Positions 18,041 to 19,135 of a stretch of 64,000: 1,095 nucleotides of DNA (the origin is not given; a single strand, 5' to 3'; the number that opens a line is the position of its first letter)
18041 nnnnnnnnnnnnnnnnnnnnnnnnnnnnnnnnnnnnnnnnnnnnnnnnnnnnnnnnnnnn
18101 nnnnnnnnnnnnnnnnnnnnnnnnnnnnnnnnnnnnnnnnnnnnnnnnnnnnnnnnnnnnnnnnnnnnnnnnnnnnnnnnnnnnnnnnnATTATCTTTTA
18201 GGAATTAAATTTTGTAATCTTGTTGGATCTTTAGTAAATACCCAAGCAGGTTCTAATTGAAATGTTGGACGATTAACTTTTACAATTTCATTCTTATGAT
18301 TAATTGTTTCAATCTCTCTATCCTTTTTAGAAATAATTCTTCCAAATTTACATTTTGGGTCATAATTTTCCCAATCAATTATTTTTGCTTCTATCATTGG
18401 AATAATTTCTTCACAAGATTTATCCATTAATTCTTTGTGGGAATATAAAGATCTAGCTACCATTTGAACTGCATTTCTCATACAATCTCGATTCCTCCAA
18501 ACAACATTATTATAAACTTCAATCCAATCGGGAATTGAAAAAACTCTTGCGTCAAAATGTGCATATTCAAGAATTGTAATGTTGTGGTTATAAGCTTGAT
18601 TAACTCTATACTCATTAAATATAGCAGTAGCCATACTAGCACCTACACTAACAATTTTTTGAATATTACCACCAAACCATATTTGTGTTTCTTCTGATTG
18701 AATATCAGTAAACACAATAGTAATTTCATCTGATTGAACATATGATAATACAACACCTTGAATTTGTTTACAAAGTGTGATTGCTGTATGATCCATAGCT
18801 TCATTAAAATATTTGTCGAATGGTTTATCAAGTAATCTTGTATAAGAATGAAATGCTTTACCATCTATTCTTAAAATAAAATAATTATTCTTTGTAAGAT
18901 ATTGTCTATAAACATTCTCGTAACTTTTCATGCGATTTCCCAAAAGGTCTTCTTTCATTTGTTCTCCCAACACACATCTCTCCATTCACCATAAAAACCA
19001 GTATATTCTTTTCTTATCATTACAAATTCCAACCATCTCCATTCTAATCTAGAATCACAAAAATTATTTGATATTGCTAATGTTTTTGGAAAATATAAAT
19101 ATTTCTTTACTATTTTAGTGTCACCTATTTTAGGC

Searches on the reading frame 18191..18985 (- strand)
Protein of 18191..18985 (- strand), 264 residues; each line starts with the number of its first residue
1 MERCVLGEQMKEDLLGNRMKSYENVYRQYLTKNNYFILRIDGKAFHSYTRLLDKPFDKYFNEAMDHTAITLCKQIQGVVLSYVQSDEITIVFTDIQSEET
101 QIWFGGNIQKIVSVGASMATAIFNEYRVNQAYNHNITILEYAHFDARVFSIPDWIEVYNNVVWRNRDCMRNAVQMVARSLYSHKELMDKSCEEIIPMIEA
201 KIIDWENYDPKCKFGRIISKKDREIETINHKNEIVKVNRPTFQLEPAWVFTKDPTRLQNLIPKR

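Call 72: search_protein_families(library=phrogs, proteins=[window:18191-18985:-], max_evalue=0.0001)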
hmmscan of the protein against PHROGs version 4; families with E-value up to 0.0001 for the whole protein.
window:18191-18985:- (264 aa): 1 family
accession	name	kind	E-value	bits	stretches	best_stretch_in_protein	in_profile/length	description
phrog_4717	-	DNA, RNA and nucleotide metabolism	5.5e-76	256.5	1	12-247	2-233/250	tRNA-His guanylyltransferase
